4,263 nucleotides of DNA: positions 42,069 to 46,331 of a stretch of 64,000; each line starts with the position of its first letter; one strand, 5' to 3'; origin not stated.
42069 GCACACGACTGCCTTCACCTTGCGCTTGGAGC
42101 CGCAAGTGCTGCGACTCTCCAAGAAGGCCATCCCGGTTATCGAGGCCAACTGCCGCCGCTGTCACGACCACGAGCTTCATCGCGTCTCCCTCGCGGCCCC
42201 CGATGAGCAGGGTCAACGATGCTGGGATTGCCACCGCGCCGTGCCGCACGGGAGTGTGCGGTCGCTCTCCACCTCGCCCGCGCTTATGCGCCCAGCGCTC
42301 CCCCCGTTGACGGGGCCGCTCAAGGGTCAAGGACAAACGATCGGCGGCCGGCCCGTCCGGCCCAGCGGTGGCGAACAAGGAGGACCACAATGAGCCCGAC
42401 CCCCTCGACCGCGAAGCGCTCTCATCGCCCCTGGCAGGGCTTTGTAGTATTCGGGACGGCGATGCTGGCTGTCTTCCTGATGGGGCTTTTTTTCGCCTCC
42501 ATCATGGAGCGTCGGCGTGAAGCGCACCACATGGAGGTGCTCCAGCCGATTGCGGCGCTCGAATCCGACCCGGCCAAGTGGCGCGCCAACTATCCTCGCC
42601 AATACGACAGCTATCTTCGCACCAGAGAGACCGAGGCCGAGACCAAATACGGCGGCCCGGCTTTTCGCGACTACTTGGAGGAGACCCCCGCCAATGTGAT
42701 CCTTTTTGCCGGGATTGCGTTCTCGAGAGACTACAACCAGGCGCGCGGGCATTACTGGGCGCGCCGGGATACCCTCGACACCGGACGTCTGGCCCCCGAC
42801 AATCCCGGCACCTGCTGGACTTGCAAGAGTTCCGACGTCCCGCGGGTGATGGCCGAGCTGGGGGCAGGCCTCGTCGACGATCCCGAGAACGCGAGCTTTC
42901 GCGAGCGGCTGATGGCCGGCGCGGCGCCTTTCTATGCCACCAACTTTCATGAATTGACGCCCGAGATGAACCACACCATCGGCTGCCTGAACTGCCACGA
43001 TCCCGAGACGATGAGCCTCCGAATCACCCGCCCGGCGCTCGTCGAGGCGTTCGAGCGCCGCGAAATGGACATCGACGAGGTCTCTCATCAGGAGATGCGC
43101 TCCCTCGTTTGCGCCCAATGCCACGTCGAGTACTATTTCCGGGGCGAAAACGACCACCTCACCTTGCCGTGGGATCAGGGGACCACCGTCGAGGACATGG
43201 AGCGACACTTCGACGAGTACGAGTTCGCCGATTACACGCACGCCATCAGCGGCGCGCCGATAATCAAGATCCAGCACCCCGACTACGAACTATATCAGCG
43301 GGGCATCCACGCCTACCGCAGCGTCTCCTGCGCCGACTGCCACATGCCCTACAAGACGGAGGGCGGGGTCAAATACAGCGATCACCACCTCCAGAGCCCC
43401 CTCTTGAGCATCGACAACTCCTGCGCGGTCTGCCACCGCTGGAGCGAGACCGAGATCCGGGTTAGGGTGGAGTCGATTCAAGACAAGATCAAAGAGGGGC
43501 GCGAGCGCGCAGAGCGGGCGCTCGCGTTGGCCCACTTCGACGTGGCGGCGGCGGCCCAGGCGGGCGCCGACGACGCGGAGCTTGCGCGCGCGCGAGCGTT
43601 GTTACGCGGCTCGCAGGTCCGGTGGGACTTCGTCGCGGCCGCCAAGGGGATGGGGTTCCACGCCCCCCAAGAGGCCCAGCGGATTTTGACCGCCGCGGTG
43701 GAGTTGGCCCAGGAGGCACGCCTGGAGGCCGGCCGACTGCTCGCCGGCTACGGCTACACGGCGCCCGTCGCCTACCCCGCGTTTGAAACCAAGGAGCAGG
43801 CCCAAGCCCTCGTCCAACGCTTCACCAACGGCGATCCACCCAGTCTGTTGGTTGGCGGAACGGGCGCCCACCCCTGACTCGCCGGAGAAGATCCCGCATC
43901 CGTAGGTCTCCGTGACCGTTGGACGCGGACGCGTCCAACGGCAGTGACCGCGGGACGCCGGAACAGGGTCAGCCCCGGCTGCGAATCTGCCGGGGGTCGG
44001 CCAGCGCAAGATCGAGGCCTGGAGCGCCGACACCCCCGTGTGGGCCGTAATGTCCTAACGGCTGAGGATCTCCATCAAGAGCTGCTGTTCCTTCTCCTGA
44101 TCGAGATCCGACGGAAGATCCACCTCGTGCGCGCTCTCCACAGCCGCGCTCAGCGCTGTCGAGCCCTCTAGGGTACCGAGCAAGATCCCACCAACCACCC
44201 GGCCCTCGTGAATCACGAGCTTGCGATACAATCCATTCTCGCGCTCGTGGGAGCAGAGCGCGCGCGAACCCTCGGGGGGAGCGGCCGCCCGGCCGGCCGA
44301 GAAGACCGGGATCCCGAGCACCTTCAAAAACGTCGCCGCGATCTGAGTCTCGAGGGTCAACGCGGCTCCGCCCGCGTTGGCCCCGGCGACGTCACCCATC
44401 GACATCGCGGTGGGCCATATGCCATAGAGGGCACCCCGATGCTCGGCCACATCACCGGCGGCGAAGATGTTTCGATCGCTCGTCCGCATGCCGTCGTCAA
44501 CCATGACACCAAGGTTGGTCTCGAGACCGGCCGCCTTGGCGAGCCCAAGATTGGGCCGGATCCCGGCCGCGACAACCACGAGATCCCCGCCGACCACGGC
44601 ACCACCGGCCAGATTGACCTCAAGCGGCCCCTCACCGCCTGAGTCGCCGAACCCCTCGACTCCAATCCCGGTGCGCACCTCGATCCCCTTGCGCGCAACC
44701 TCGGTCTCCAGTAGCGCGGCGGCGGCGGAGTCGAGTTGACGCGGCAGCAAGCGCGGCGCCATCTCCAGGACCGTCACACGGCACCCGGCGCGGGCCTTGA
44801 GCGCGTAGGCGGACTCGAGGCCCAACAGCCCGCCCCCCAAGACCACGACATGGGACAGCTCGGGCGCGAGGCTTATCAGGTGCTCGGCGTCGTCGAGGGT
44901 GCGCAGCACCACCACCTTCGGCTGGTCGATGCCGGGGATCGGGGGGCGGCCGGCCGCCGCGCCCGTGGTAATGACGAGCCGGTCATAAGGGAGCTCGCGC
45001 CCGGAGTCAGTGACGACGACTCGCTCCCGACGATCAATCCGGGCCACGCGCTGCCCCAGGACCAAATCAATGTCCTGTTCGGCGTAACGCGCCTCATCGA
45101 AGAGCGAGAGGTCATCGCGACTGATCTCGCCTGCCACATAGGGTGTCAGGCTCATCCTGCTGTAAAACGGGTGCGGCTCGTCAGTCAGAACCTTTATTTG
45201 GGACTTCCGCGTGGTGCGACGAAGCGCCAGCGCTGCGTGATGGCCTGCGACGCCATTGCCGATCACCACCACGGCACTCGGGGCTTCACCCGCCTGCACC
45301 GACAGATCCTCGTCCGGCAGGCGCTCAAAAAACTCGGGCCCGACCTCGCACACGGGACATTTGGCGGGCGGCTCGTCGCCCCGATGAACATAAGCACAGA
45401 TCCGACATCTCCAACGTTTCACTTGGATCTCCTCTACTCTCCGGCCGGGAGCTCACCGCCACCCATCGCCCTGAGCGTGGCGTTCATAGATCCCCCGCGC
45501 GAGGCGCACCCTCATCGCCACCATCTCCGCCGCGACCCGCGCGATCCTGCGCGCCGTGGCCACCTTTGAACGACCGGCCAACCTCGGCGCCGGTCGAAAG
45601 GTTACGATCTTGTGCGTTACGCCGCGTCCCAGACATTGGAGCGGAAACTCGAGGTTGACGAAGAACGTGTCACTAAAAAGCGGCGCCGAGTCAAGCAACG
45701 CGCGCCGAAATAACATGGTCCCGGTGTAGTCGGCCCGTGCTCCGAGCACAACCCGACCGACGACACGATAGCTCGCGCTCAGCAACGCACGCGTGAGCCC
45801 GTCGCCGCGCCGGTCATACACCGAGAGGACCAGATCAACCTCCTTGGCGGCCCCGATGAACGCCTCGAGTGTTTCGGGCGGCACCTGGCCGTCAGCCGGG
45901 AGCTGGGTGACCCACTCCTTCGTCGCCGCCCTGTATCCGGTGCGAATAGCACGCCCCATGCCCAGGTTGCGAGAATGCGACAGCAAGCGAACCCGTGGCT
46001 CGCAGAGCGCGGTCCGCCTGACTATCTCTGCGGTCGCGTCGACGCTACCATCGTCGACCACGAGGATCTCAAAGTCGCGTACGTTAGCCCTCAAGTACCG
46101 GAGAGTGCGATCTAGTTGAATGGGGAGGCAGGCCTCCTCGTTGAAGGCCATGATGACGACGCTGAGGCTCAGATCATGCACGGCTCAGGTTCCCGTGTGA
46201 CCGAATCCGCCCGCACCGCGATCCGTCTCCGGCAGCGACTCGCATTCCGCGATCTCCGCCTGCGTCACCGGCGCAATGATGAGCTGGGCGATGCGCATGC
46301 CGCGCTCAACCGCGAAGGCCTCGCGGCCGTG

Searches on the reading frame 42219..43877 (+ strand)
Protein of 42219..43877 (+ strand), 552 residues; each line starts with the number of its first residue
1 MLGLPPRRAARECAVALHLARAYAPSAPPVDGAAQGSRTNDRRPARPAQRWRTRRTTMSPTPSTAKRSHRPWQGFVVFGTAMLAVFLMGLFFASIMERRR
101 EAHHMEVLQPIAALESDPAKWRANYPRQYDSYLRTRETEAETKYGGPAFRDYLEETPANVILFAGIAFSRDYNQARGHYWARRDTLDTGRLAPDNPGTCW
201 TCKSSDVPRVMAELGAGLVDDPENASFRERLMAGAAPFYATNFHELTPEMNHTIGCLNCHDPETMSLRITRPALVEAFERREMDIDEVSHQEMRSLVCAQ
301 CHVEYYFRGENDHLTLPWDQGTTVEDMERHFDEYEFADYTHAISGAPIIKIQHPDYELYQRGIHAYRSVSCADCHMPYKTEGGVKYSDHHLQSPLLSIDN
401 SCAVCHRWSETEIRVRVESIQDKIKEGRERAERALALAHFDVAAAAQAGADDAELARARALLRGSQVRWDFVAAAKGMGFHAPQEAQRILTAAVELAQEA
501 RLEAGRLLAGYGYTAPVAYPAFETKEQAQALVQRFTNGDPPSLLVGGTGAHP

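Call 48: search_protein_families(library=pfam, proteins=[window:42219-43877:+], max_evalue=0.00001)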
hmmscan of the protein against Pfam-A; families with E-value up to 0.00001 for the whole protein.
window:42219-43877:+ (552 aa): 2 families
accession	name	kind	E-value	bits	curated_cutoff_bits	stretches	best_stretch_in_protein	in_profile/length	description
PF02335.20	Cytochrom_C552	-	8.2e-147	490.1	24.1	1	117-534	1-410/438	Cytochrome c552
PF14522.11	Cytochrome_C7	-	8.8e-06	25.9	24.8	0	363-411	7-53/67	Cytochrome c7 and related cytochrome c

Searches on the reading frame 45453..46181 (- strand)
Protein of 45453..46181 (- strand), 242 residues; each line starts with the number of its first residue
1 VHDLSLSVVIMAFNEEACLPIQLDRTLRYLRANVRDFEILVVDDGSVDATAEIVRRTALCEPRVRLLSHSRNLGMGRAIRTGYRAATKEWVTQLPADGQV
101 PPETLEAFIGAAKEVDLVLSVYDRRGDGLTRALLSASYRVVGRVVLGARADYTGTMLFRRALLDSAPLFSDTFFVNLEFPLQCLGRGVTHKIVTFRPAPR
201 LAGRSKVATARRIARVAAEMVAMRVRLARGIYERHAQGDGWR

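Call 48: search_protein_families(library=pfam, proteins=[window:45453-46181:-], max_evalue=0.00001)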
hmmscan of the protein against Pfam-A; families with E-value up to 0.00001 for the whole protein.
window:45453-46181:- (242 aa): 2 families
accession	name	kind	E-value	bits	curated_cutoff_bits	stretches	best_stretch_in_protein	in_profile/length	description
PF00535.33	Glycos_transf_2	-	7.5e-25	88.2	23.3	1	7-134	1-127/168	Glycosyl transferase family 2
PF13641.12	Glyco_tranf_2_3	-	1.7e-06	28.7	27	1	6-112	3-111/230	Glycosyltransferase like family 2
